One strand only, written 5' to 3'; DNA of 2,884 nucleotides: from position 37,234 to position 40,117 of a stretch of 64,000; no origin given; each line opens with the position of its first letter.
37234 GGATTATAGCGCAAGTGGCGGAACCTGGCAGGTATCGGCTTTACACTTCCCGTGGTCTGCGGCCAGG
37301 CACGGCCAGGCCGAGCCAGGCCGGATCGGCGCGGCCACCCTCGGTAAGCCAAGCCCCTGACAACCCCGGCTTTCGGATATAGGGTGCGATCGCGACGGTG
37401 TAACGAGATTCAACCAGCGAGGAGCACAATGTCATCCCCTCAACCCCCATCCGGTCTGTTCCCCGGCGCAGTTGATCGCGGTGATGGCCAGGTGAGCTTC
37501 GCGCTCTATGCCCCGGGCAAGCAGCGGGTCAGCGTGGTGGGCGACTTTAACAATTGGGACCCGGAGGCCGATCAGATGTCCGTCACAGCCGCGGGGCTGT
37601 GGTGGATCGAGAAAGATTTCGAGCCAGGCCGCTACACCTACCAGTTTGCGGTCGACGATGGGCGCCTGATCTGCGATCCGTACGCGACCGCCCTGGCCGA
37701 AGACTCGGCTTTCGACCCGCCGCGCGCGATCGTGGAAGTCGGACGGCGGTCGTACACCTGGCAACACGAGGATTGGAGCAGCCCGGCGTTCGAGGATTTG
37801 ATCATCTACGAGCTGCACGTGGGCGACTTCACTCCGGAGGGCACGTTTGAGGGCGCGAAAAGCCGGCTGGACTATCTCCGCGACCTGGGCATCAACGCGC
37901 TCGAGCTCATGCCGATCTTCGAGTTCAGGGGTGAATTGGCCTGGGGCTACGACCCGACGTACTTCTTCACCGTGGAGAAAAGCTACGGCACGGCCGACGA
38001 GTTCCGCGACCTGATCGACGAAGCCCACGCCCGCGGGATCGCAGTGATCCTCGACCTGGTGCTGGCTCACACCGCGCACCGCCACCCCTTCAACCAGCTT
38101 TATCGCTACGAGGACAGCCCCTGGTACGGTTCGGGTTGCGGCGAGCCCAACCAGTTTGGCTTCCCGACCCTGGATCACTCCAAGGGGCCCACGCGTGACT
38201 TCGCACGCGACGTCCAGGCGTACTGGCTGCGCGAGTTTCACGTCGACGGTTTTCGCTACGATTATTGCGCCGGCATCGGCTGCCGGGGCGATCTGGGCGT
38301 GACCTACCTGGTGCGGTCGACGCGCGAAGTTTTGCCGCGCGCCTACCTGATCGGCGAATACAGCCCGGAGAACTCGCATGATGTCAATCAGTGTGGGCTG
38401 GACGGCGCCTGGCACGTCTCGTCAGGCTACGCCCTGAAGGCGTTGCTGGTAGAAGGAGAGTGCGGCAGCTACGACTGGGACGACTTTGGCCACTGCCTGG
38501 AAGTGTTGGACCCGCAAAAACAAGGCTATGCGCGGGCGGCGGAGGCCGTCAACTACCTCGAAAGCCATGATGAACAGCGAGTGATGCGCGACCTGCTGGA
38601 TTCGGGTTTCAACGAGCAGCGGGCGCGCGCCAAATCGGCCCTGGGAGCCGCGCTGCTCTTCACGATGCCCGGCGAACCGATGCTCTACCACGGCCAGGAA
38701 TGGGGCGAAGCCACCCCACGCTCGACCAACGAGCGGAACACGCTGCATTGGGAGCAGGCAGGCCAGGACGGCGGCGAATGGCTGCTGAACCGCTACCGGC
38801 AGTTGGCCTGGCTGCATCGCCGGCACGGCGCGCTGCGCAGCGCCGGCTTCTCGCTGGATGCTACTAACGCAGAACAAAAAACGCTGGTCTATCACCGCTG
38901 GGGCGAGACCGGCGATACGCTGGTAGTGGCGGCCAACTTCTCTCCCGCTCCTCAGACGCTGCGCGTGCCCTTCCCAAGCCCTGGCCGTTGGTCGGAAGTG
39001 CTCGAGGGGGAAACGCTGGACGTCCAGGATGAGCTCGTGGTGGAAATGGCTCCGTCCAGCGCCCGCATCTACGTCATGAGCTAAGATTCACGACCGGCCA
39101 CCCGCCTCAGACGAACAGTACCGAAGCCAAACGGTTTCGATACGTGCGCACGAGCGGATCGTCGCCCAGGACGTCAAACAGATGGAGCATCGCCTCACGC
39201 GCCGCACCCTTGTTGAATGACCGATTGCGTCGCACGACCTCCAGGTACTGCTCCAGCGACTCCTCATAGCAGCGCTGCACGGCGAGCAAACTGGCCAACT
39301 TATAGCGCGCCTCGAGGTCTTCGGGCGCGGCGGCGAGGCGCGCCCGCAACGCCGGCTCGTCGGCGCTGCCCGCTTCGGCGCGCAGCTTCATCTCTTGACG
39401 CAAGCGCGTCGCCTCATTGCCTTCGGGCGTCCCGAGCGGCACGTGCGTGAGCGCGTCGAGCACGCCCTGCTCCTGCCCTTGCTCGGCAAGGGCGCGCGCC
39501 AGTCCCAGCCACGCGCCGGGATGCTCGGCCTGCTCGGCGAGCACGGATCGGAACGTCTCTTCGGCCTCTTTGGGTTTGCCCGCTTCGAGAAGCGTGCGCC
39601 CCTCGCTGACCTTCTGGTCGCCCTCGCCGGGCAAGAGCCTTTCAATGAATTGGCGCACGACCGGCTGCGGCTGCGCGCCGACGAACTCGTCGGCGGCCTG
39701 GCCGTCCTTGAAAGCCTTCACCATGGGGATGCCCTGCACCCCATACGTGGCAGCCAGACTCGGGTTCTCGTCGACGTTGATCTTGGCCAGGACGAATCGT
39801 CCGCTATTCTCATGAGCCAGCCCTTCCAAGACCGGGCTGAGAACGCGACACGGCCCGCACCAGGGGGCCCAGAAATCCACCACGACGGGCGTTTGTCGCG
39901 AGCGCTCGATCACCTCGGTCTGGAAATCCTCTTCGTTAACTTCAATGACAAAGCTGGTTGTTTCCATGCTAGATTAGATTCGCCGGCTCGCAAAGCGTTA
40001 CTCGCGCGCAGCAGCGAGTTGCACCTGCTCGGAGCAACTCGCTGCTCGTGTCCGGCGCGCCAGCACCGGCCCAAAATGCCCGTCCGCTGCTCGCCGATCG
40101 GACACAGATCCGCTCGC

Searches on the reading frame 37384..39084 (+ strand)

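Call 48: search_protein_families(library=pfam, proteins=[window:37384-39084:+], max_evalue=0.00001)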
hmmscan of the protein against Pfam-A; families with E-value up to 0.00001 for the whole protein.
window:37384-39084:+ (566 aa): 3 families
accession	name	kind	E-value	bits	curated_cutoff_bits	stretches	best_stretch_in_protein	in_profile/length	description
PF00128.31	Alpha-amylase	-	6.2e-33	115.1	22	1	151-448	14-362/446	Alpha amylase, catalytic domain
PF02922.24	CBM_48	-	1.1e-11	45.4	22.4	1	31-101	6-83/83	Carbohydrate-binding module 48 (Isoamylase N-terminal domain)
PF02806.24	Alpha-amylase_C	-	6.1e-08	33.3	21.2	1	492-546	3-57/95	Alpha amylase, C-terminal all-beta domain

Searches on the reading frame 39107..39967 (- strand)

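Call 48: search_protein_families(library=pfam, proteins=[window:39107-39967:-], max_evalue=0.00001)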
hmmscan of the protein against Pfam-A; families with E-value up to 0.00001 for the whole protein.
window:39107-39967:- (286 aa): 6 families
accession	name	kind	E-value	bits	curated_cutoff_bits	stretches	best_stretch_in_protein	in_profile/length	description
PF00085.26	Thioredoxin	-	3.8e-28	97.9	23.5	1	7-109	2-102/103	Thioredoxin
PF14561.12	TPR_20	-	2.6e-24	85.8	25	1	201-285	5-90/90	Tetratricopeptide repeat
PF13432.12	TPR_16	-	2.3e-10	41.2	32.7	1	122-165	3-46/65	Tetratricopeptide repeat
PF14559.12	TPR_19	-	3.2e-10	40.6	25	1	126-189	1-64/68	Tetratricopeptide repeat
PF13098.12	Thioredoxin_2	-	2.1e-06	28.5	27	1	24-103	4-99/104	Thioredoxin-like domain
PF13428.12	TPR_14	-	7.2e-06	26.6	23.5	0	123-159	8-44/44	Tetratricopeptide repeat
